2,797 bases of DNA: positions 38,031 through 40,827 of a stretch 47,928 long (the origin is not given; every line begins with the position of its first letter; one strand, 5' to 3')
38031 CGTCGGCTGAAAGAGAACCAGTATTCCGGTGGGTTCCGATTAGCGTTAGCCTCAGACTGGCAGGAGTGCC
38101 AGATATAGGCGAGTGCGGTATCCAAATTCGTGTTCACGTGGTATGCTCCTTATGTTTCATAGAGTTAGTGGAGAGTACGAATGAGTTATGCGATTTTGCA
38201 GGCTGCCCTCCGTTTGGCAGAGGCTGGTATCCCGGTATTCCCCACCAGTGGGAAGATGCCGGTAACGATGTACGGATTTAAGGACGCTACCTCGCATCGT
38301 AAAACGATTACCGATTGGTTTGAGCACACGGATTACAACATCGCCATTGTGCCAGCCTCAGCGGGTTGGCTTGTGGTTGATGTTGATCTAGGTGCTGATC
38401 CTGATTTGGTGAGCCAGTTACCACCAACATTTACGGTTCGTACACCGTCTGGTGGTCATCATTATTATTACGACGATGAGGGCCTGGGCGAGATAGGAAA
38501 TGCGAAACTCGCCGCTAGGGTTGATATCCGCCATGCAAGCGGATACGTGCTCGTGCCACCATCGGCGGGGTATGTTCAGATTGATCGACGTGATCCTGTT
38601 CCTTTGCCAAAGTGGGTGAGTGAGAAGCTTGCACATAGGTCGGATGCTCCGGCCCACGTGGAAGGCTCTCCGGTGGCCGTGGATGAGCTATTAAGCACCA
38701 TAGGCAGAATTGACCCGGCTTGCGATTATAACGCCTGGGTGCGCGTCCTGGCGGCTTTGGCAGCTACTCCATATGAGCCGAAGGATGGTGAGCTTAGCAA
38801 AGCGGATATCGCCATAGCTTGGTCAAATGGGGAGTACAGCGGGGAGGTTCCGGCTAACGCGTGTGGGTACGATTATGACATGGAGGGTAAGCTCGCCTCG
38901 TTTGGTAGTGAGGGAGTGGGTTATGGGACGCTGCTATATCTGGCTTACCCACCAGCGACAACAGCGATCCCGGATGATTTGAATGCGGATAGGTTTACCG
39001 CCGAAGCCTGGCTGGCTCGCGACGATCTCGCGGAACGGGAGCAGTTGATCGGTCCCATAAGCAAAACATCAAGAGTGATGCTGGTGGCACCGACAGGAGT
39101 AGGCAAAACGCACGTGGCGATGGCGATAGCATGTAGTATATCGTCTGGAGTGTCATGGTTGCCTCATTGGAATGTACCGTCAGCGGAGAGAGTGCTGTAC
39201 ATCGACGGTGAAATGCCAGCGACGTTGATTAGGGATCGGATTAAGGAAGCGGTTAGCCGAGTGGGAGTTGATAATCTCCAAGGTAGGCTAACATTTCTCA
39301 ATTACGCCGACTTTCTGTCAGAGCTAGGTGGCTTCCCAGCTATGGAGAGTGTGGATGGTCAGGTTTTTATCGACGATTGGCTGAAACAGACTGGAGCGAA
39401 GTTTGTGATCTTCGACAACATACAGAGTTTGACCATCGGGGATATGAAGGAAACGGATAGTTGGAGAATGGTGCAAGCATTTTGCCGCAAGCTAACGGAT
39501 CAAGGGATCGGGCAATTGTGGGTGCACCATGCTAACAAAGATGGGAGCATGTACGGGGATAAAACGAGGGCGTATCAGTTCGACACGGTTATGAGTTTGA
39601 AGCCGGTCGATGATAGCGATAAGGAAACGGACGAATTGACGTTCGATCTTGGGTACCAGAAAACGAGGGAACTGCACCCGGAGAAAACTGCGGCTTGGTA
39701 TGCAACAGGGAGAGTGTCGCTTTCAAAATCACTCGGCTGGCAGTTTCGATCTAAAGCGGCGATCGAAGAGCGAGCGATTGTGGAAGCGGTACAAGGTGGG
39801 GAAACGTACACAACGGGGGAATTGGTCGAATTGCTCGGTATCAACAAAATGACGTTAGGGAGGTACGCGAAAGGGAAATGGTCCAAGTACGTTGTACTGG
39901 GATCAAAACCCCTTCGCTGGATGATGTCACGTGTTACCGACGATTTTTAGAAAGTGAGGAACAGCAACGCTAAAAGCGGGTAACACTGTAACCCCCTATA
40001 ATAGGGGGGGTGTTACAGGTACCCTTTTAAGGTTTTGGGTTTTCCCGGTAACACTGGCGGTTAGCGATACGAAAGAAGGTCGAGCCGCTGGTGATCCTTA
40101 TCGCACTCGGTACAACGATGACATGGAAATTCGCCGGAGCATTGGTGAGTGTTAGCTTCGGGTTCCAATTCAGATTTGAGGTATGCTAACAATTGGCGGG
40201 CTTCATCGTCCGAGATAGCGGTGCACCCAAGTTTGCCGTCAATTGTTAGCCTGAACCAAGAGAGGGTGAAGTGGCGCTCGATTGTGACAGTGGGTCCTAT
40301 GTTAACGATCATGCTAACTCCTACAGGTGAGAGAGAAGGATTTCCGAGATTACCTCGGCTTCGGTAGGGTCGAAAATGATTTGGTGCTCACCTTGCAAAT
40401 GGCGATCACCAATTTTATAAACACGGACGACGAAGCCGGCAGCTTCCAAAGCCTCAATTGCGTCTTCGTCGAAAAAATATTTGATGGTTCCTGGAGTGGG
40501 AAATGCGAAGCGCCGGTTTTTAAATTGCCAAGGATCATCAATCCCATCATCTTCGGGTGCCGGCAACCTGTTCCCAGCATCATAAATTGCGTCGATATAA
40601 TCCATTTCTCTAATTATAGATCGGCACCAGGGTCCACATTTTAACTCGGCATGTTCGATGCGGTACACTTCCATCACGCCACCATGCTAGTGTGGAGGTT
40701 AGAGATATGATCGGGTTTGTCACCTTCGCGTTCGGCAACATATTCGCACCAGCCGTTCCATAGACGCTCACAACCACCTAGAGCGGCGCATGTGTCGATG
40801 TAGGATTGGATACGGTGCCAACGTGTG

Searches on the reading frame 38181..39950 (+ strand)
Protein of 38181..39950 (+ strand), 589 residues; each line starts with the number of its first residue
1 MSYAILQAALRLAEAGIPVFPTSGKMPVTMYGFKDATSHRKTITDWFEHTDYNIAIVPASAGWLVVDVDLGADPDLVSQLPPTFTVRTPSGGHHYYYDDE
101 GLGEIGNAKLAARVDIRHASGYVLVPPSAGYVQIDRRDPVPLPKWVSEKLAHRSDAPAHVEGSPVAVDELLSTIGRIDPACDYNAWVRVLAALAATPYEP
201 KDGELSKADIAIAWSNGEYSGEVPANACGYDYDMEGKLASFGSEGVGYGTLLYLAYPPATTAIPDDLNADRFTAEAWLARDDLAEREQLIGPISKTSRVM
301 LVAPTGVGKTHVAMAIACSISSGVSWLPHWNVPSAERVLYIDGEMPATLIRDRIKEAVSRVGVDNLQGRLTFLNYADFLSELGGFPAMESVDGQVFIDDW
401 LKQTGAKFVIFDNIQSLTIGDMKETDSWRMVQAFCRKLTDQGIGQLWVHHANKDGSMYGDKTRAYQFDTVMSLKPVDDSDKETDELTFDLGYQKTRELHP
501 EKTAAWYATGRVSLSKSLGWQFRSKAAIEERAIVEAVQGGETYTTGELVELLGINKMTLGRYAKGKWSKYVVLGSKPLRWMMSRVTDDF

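Call 10: search_protein_families(library=pfam, proteins=[window:38181-39950:+], max_evalue=0.01)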
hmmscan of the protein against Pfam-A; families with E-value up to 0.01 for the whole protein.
window:38181-39950:+ (589 aa): 5 families
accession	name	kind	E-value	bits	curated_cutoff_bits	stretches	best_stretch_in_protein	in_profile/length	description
PF13481.12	AAA_25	-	3.6e-24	85.9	27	1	282-455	18-194/195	AAA domain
PF09250.16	Prim-Pol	-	9.6e-24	85.1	22.8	1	9-145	1-158/158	Bifunctional DNA primase/polymerase, N-terminal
PF08707.16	PriCT_2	-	7.7e-05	23.4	22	1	174-255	5-77/77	Primase C terminal 2 (PriCT-2)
PF01695.23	IstB_IS21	-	0.0023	17.9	24.1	1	293-319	89-115/238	IstB-like ATP binding protein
PF04851.21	ResIII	-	0.0052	17.1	22.5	0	294-320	21-47/164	Type III restriction enzyme, res subunit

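Call 11: search_protein_families(library=phrogs, proteins=[window:38181-39950:+], max_evalue=0.01)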
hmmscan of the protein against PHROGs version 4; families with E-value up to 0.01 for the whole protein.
window:38181-39950:+ (589 aa): 13 families
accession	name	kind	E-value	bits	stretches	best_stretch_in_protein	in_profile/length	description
phrog_906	-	DNA, RNA and nucleotide metabolism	4e-21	76.5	2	281-454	512-675/872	DNA polymerase/primase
phrog_3123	-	unknown function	2.1e-15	57.3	1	293-462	338-516/583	-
phrog_5852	-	DNA, RNA and nucleotide metabolism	4.1e-14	53.5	1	23-129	106-219/242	DNA polymerase/primase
phrog_1156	-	DNA, RNA and nucleotide metabolism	2.1e-13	50.8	1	7-158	15-199/855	DNA primase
phrog_6012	-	DNA, RNA and nucleotide metabolism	5.9e-11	43.2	1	297-456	149-298/447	DNA helicase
phrog_19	-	DNA, RNA and nucleotide metabolism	8.7e-10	39.1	1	289-423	345-448/621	DnaB-like replicative helicase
phrog_239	-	DNA, RNA and nucleotide metabolism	2.4e-08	34.4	1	286-458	348-523/801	DNA primase/helicase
phrog_6357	-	unknown function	6.6e-08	33.2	1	270-486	3-200/321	-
phrog_695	-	DNA, RNA and nucleotide metabolism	1.2e-07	31.9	1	5-130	8-148/704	DNA polymerase/primase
phrog_2597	-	DNA, RNA and nucleotide metabolism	1.2e-07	31.7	1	262-366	334-435/747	DNA primase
phrog_5177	-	DNA, RNA and nucleotide metabolism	0.00021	20.3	1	5-128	20-158/876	DNA polymerase/primase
phrog_3022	-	DNA, RNA and nucleotide metabolism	0.00031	20.3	0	37-156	59-189/788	DNA primase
phrog_1284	-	unknown function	0.00038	20.9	1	293-457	32-190/306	-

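Call 72: find_related_loci(query=window:38181-39947:+, collection=viral_contigs, flank=8000)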
Query window:38181-39947:+ (589 aa) in viral_contigs; peptide patterns used: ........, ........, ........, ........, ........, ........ (x = any residue, [..] = any of these).
3 stretches matched a pattern; 3 encode a relative of the query (tblastn E <= 1e-3); 3 distinct loci.
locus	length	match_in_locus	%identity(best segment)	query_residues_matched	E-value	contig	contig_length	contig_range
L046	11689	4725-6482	93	1-589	0e+0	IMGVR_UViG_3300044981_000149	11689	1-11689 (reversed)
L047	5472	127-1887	92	1-589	0e+0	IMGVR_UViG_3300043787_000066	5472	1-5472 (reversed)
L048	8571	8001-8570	92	1-190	2e-115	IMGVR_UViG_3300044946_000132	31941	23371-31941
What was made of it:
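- Tried and rejected: The Prim-Pol protein search in IMG/VR returned only close relatives (call 72), so I could not test the origin idea by that route.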

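Call 76: search_dna_similar(query=window:38181-39947:+, collection=phages, mode=protein, max_rows=15)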
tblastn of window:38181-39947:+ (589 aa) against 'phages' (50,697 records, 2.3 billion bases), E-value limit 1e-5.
Records with a match: 118; places in all: 118; records where one place covers at least 80% of the query: 0.
Best place of each record, by identity: <60% 118.
By first word of the organism name: Streptococcus 106; Ralstonia 3; Vibrio 2; Lactobacillus 2; Oceanospirillum 1; Caudoviricetes 1; Roseobacter 1; Mycobacterium 1; Bacteriophage 1.
By host as written in the record: Streptococcus thermophilus 49; - 15; Streptococcus thermophilus ST64985 7; Streptococcus pyogenes MGAS315 4; Streptococcus thermophilus ST47795 4; Streptococcus thermophilus ST64713 4; Streptococcus thermophilus DGCC7854 4; Streptococcus thermophilus ST68757 3; and 23 more.
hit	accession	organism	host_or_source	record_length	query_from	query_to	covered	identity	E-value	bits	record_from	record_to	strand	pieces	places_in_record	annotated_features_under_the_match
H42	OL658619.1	Oceanospirillum phage vB_OsaM_PD0307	Oceanospirillum sanctuarii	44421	7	259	43%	29.5%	2e-9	67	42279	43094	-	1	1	putative primase | hypothetical protein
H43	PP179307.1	Vibrio phage 367.14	Vibrio mediterranei OcU_367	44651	11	259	42%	28.5%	1e-8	65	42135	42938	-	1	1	record has no annotation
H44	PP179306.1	Vibrio phage 97.13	Vibrio mediterranei Vib-oc-097 (CECT ...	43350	11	259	42%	28.3%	2e-9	67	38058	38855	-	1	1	record has no annotation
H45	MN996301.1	Ralstonia phage RpY1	Ralstonia solanacearum SL341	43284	6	168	28%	32.6%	3e-10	70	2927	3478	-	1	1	integrase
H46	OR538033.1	Ralstonia phage C22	Ralstonia sp. RS3/1-1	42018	6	168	28%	32.6%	4e-10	69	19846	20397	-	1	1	hypothetical protein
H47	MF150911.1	Ralstonia phage DU_RP_II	Ralstonia solanacearum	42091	6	168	28%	32.6%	6e-10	69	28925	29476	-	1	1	integrase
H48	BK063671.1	Caudoviricetes sp. vir555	Methanomicrobiales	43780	5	182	30%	29.1%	2e-9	67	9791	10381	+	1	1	DNA primase | HNH endonuclease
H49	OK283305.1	Roseobacter phage RDJL3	Roseobacter denitrificans OCh 114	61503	1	155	26%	32.6%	5e-7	59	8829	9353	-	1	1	integrase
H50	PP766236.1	Streptococcus phage phiGBSVK-E2_GBSInt6.1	Streptococcus agalactiae JN_AR_GBS42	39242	5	185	31%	27.8%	8e-8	62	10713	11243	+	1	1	hypothetical protein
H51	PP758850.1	Streptococcus phage phiGBSVK-D_GBSInt1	Streptococcus agalactiae JN_AR_GBS373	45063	5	199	33%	25.5%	9e-6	55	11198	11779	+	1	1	replication protein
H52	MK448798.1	Streptococcus phage Javan533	Streptococcus pyogenes SSI-1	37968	5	185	31%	27.3%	1e-6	58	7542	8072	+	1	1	replication protein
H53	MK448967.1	Streptococcus phage Javan510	Streptococcus pyogenes MGAS315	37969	5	185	31%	27.3%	1e-6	58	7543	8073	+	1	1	replication protein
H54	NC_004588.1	Streptococcus phage 315.5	Streptococcus pyogenes MGAS315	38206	5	185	31%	27.3%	1e-6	58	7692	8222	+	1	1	hypothetical protein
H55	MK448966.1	Streptococcus phage Javan508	Streptococcus pyogenes MGAS315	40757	5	185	31%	27.3%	1e-6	58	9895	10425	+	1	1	replication protein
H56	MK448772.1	Streptococcus phage Javan483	Streptococcus pyogenes GA03799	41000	5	185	31%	27.3%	1e-6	58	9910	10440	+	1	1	replication protein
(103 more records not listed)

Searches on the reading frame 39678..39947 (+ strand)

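Call 56: search_protein_families(library=pfam, proteins=[window:39678-39947:+], max_evalue=1)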
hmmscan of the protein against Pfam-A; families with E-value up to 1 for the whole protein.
window:39678-39947:+ (90 aa): 3 families
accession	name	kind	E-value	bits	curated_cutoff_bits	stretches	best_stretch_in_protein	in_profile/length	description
PF08220.18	HTH_DeoR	-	0.078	13.2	21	1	33-60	4-31/57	DeoR-like helix-turn-helix domain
PF12728.13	HTH_17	-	0.08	13.7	27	1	44-65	2-23/51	Helix-turn-helix domain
PF01022.26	HTH_5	-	0.14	12.5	22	1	33-61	6-33/47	Bacterial regulatory protein, arsR family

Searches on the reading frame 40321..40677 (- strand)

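Call 10: search_protein_families(library=pfam, proteins=[window:40321-40677:-], max_evalue=0.01)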
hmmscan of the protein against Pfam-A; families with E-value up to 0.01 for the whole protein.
window:40321-40677:- (118 aa): 0 families

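Call 11: search_protein_families(library=phrogs, proteins=[window:40321-40677:-], max_evalue=0.01)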
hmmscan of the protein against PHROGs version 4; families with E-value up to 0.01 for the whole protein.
window:40321-40677:- (118 aa): 1 family
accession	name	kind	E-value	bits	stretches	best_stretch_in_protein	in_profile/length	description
phrog_1106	-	unknown function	4.5e-19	70.2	1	1-117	49-182/227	unknown function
